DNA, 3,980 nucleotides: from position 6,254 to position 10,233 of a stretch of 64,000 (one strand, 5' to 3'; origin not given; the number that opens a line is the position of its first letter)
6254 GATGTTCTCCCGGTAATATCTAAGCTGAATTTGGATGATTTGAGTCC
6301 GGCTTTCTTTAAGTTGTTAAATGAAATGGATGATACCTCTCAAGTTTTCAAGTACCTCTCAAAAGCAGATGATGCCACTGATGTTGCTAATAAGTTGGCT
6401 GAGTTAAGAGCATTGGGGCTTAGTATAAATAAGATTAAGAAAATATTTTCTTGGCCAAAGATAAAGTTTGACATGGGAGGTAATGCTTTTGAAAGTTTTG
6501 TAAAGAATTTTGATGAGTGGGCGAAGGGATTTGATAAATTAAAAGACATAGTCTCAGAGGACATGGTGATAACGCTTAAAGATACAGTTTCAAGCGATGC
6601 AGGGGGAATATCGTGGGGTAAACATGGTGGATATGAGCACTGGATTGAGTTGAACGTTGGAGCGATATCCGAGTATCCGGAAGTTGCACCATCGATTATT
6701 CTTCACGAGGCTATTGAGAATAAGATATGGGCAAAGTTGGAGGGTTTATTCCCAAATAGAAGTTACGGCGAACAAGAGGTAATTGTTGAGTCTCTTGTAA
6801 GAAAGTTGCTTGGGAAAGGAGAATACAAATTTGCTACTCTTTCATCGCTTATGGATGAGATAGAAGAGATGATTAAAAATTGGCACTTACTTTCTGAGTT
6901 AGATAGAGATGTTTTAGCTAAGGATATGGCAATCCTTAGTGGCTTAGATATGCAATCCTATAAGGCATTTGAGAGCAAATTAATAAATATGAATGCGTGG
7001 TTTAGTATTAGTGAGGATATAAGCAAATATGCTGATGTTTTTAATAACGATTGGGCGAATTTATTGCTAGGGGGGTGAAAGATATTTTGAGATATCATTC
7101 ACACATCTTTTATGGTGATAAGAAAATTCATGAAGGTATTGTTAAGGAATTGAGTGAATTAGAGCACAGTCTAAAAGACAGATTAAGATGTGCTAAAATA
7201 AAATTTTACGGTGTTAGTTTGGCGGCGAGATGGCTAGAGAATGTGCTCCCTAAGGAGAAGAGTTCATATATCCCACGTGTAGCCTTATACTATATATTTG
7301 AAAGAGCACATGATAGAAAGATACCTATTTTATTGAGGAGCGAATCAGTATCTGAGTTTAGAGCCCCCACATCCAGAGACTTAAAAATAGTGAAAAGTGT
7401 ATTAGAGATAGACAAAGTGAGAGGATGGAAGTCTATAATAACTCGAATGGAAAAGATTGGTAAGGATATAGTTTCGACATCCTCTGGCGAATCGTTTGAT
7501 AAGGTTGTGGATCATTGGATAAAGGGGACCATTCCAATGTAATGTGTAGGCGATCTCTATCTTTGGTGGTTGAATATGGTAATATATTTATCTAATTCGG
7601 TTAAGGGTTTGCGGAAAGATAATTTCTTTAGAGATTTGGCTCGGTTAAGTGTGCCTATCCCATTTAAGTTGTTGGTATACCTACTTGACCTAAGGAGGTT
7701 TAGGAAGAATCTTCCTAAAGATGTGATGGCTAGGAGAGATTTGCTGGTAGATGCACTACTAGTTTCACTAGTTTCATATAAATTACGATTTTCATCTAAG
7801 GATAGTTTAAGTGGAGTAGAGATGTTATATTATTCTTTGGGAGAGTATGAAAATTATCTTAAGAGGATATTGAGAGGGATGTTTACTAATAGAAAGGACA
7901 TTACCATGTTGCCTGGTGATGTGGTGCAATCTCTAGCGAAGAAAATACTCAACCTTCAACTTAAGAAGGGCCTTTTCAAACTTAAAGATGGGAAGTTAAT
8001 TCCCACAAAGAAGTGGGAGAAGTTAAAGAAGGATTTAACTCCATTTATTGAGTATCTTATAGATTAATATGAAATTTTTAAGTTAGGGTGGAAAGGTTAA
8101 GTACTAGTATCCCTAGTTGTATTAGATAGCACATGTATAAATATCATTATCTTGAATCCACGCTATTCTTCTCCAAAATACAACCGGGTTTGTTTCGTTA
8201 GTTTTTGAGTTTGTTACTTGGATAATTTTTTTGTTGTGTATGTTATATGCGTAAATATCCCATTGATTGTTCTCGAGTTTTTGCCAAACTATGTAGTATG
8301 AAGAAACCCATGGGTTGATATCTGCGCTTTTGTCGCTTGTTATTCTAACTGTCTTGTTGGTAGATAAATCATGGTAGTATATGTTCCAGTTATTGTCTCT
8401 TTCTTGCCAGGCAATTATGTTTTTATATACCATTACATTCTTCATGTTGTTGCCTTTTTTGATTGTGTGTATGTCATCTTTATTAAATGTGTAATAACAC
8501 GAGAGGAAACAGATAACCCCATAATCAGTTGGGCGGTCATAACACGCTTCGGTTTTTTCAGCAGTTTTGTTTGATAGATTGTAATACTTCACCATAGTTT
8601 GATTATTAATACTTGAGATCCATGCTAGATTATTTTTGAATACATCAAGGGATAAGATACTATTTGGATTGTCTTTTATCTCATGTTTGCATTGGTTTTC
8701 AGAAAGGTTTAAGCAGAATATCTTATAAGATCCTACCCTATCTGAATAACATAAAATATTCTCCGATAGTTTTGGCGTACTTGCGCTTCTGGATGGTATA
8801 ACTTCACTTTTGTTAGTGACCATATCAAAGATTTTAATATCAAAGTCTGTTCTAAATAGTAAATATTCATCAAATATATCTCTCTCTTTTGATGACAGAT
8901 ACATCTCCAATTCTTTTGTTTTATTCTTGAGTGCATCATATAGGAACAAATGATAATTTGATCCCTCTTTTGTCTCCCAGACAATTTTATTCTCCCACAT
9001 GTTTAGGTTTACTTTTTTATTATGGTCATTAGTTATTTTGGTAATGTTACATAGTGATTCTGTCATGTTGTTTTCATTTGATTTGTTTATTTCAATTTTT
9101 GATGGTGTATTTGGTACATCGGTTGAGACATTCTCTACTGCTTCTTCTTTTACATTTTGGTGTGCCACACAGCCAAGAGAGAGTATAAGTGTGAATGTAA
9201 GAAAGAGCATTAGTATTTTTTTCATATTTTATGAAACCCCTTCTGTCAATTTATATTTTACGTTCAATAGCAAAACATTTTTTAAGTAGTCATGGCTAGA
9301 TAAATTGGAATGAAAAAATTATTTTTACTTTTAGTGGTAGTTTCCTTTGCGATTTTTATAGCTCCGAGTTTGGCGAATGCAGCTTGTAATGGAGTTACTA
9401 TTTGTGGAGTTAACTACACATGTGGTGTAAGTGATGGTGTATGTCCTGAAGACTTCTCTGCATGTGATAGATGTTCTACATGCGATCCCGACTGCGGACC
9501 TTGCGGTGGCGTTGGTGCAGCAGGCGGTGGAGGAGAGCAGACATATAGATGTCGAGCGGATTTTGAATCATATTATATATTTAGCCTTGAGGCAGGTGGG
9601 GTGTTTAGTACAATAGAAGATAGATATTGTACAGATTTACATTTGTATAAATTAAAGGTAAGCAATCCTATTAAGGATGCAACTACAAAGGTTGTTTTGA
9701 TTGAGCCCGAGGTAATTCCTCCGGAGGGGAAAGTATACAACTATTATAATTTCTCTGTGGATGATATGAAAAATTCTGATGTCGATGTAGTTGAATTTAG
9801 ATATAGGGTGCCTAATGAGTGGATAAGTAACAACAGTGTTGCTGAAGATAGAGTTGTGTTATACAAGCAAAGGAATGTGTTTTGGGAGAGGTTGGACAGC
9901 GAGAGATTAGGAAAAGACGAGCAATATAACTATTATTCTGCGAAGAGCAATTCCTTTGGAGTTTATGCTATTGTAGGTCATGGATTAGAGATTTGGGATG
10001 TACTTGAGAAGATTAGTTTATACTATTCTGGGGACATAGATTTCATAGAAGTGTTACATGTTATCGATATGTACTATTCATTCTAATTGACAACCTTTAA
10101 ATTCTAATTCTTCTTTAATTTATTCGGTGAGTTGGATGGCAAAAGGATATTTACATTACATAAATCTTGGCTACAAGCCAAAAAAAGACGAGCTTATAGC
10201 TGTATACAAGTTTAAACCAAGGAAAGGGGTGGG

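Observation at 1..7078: Divergent pair of giant single-pass membrane proteins with large domains on both sides of the membrane, one with an internal ~300-aa tandem duplication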

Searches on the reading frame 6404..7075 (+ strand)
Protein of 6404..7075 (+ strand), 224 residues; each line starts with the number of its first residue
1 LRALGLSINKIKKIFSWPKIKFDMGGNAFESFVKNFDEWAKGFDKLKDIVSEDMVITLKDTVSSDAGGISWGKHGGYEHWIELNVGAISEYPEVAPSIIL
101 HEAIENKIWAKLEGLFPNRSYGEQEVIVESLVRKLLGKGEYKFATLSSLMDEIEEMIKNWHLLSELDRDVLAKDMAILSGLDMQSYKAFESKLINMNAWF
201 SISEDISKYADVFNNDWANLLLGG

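Call 73: predict_structure(alignment_id=A6)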
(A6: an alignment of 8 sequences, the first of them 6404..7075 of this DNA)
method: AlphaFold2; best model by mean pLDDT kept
length: 224 residues; sequences in the alignment: 8
mean_pLDDT: 59.3   pTM: 0.57
mean pLDDT of the five models: 59.3, 59.0, 57.9, 57.3, 41.9
residues with pLDDT >= 90: 23; 70-90: 51; 50-70: 54; < 50: 96
segments of 3 or more residues with pLDDT < 50: 1-90, 221-224
pLDDT, mean of each block of 10 residues (from residue 1): 38 42 39 42 31 29 30 34 44 56 61 63 68 67 75 87 85 87 92 93 88 62 38
secondary structure, 60 per line:
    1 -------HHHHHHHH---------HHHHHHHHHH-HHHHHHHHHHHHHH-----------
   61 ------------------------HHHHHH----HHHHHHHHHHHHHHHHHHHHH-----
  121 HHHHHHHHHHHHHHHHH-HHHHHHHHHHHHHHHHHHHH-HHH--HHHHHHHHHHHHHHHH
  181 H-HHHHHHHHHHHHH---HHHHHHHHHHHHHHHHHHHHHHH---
elements in order: H8-15 H25-34 H36-49 H85-90 H95-115 H121-137 H139-158 H165-181 H183-195 H199-221
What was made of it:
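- On Zincin metallopeptidases: The AF2 model is an all-helix bundle with a low-confidence N-part (call 73).
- Tried and rejected: The AF2 model of the plus C-terminal module was only partly confident (call 73).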

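Call 76: fold_search(model_id=the predicted structure, library=pdb)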
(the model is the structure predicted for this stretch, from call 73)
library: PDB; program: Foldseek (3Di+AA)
matches with E <= 10: 156; with E <= 0.001: 0
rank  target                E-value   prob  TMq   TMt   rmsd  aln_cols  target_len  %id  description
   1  7nao_d                4.4e-01  0.18  0.21  0.22  23.4       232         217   16  Human PA28-20S proteasome complex (released 2022-11-02)
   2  5jm4_B                6.8e-01  0.21  0.24  0.24  15.4       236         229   11  Crystal structure of 14-3-3zeta in complex with a cyclic peptide involving an adamantyl and a dicarboxy side chain (released 2017-05-10)
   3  5mx5_D                6.8e-01  0.09  0.18  0.19  24.2       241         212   11  Mouse PA28alpha-beta (released 2017-09-13)
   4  4zdr_A                7.9e-01  0.25  0.26  0.25  14.3       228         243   11  Crystal structure of 14-3-3[zeta]-LKB1 fusion protein (released 2015-09-09)
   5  5mx5_B                7.9e-01  0.09  0.19  0.20  22.2       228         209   10  Mouse PA28alpha-beta (released 2017-09-13)
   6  9hqv_Yk               1.2e+00  0.11  0.20  0.08  16.2       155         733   14  Cryo-EM structure of the small subunit of the mitochondrial ribosome from Toxoplasma gondii (released 2025-06-11)
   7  2v7d_D                1.5e+00  0.16  0.24  0.23  12.9       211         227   13  14-3-3 protein zeta in complex with Thr758 phosphorylated integrin beta2 peptide (released 2008-06-24)
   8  1ib1_A                1.6e+00  0.11  0.23  0.23  15.3       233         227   11  CRYSTAL STRUCTURE OF THE 14-3-3 ZETA:SEROTONIN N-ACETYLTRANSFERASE COMPLEX (released 2001-05-02)
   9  5mx5_M                1.6e+00  0.08  0.19  0.20  22.1       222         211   14  Mouse PA28alpha-beta (released 2017-09-13)
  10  8ebs_C                1.7e+00  0.04  0.16  0.11  37.9       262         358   12  Initial DNA-lesion (Cy5) binding by XPC and TFIIH (released 2023-04-19)
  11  6bcr_E                1.8e+00  0.15  0.26  0.25  14.1       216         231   11  Complex of 14-3-3 theta with an IRSp53 peptide phosphorylated at T340 (released 2018-10-24)
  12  5msk_A                1.8e+00  0.08  0.19  0.20  21.1       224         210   14  Mouse PA28beta (released 2017-09-13)
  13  4gnt_A                1.9e+00  0.18  0.27  0.26  12.5       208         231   11  Complex of ChREBP and 14-3-3beta (released 2012-10-24)
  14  2v7d_B                1.9e+00  0.15  0.25  0.25  13.0       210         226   12  14-3-3 protein zeta in complex with Thr758 phosphorylated integrin beta2 peptide (released 2008-06-24)
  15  2xev_C                1.9e+00  0.13  0.19  0.26  11.4       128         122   12  Crystal structure of the TPR domain of Xanthomonas campestris ybgF (released 2010-09-15)
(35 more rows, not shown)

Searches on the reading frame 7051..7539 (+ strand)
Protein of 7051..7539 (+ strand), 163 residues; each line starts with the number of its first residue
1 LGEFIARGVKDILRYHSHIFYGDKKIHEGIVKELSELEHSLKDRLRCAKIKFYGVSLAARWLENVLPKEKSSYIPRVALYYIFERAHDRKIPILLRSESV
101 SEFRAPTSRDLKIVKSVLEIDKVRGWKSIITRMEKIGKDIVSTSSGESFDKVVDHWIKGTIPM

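Call 11: search_protein_families(library=pfam, proteins=[window:7051-7539:+], max_evalue=0.01)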
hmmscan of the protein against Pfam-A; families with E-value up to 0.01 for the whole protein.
window:7051-7539:+ (163 aa): 0 families

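Call 12: search_protein_families(library=ncbifam, proteins=[window:7051-7539:+], max_evalue=0.01)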
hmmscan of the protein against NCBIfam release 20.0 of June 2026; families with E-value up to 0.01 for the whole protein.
window:7051-7539:+ (163 aa): 0 families

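Call 100: search_protein_families(library=padloc, proteins=[window:7051-7539:+], max_evalue=0.1)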
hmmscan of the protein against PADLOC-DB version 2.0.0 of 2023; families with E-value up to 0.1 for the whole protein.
window:7051-7539:+ (163 aa): 0 families

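Call 101: search_protein_families(library=phrogs, proteins=[window:7051-7539:+], max_evalue=0.1)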
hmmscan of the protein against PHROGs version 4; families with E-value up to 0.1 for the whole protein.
window:7051-7539:+ (163 aa): 1 family
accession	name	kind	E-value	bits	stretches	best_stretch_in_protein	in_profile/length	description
phrog_11209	-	head and packaging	0.019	16.3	1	99-156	9-65/100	head scaffolding protein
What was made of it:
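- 7075..7542 (+): Small ORF translationally coupled to the plus gene. Its GTG at 7075 overlaps the TGA at 7076-7078; the ORF list gives a TTG start at 7051. No family hits (calls 11, 12, 100, 101).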

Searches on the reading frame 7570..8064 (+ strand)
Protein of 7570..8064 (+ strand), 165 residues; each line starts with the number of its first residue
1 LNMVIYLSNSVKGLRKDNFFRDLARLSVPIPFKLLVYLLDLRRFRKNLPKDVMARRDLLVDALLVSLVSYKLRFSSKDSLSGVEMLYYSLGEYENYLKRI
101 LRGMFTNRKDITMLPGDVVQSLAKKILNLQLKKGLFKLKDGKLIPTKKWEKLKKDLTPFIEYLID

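Call 11: search_protein_families(library=pfam, proteins=[window:7570-8064:+], max_evalue=0.01)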
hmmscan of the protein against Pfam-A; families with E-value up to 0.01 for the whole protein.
window:7570-8064:+ (165 aa): 1 family
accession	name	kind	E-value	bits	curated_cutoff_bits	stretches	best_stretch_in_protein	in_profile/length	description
PF06043.17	Reo_P9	-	0.006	16.7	27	1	62-105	164-207/238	Reovirus P9-like family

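Call 12: search_protein_families(library=ncbifam, proteins=[window:7570-8064:+], max_evalue=0.01)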
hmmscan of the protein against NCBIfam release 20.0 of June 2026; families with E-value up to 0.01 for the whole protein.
window:7570-8064:+ (165 aa): 0 families

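Call 89: search_solved_structures(query=window:7570-8064:+, max_evalue=5)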
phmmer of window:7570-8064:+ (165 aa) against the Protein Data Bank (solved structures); distinct sequences matched with E-value up to 5: 20.
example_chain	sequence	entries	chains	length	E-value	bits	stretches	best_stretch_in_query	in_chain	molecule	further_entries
3uv5_A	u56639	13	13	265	0.0022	21.1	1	23-107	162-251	Transcription initiation factor TFIID subunit 1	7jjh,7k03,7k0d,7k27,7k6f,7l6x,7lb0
1eqf_A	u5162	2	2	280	0.0025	21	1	23-107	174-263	RNA POLYMERASE II TRANSCRIPTION INITIATION FACTOR | Transcription initiation factor TFIID subunit 1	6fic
3aad_A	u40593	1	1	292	0.0034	20.5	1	23-107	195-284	Transcription initiation factor TFIID subunit 1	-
6bqd_A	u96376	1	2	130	0.0041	20.2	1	23-107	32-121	Transcription initiation factor TFIID subunit 1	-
5mg2_A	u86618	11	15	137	0.0041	20.2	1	23-107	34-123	Transcription initiation factor TFIID subunit 1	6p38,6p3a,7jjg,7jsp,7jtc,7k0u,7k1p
7p4s_A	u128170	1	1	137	0.0041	20.2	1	23-107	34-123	Isoform 2a of Transcription initiation factor TFIID subunit 1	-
6p39_A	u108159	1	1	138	0.0042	20.2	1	23-107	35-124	Transcription initiation factor TFIID subunit 1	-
4yym_A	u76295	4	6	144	0.0046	20.1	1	23-108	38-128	Transcription initiation factor TFIID subunit 1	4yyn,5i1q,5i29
3uv4_A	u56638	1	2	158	0.0058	19.7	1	23-107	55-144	second bromodomain of human Transcription initiation factor TFIID subunit 1 (TAF1)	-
6df4_A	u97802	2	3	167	0.0068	19.5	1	23-108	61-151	Transcription initiation factor TFIID subunit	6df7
3hmh_A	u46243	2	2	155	0.011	18.9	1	23-107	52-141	Transcription initiation factor TFIID 210 kDa subunit | Transcription initiation factor TFIID subunit 1-like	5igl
6mzd_A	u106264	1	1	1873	0.17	15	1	23-107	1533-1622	Transcription initiation factor TFIID subunit 1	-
30ff_DA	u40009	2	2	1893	0.17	15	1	23-107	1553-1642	Transcription initiation factor TFIID subunit 1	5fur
6mzl_A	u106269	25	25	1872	0.17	15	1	23-107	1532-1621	Transcription initiation factor TFIID subunit 1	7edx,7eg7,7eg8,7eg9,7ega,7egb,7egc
5e4r_A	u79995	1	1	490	0.21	14.6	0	91-131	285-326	Ketol-acid reductoisomerase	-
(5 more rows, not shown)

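Call 100: search_protein_families(library=padloc, proteins=[window:7570-8064:+], max_evalue=0.1)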
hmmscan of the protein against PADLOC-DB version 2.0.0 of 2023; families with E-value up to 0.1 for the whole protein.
window:7570-8064:+ (165 aa): 0 families

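Call 101: search_protein_families(library=phrogs, proteins=[window:7570-8064:+], max_evalue=0.1)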
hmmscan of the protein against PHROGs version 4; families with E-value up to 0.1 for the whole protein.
window:7570-8064:+ (165 aa): 0 families

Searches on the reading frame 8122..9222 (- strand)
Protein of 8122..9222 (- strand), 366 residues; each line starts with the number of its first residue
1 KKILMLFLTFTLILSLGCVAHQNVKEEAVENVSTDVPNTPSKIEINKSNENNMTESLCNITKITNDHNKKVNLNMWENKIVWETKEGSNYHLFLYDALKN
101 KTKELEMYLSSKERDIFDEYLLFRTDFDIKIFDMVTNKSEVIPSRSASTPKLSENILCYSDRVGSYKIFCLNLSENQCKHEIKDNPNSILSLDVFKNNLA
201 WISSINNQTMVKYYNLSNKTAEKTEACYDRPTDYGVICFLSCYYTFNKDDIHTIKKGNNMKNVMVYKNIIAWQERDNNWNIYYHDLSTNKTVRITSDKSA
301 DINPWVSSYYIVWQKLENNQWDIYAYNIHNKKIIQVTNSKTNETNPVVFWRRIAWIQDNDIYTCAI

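Call 11: search_protein_families(library=pfam, proteins=[window:8122-9222:-], max_evalue=0.01)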
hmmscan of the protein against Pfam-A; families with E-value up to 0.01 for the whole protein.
window:8122-9222:- (366 aa): 0 families

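Call 12: search_protein_families(library=ncbifam, proteins=[window:8122-9222:-], max_evalue=0.01)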
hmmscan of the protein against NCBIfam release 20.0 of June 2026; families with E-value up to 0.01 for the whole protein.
window:8122-9222:- (366 aa): 2 families
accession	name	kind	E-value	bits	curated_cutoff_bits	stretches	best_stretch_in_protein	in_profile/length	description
TIGR04275.1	beta_prop_Msarc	repeat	4e-21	74.5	85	3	292-328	2-38/40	beta-propeller repeat protein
TIGR02800.1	propeller_TolB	equivalog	2.3e-05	23.5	343.15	1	276-347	212-285/418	Tol-Pal system beta propeller repeat protein TolB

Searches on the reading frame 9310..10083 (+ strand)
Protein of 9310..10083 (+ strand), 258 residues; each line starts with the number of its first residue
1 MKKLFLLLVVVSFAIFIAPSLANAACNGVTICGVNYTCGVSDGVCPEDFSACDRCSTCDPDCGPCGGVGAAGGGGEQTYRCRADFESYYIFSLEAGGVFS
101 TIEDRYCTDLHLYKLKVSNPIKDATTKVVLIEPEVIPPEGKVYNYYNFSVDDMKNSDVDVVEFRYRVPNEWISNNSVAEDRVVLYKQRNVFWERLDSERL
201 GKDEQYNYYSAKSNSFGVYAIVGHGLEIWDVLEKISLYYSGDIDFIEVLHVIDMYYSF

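Call 11: search_protein_families(library=pfam, proteins=[window:9310-10083:+], max_evalue=0.01)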
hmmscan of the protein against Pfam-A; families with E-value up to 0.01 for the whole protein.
window:9310-10083:+ (258 aa): 0 families

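Call 12: search_protein_families(library=ncbifam, proteins=[window:9310-10083:+], max_evalue=0.01)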
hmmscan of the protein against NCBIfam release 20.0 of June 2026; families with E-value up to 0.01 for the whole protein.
window:9310-10083:+ (258 aa): 1 family
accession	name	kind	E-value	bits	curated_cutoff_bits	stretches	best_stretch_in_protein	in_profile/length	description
TIGR04213.1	PGF_pre_PGF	domain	2.1e-16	60.3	28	1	137-223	64-153/153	PGF-pre-PGF domain-containing protein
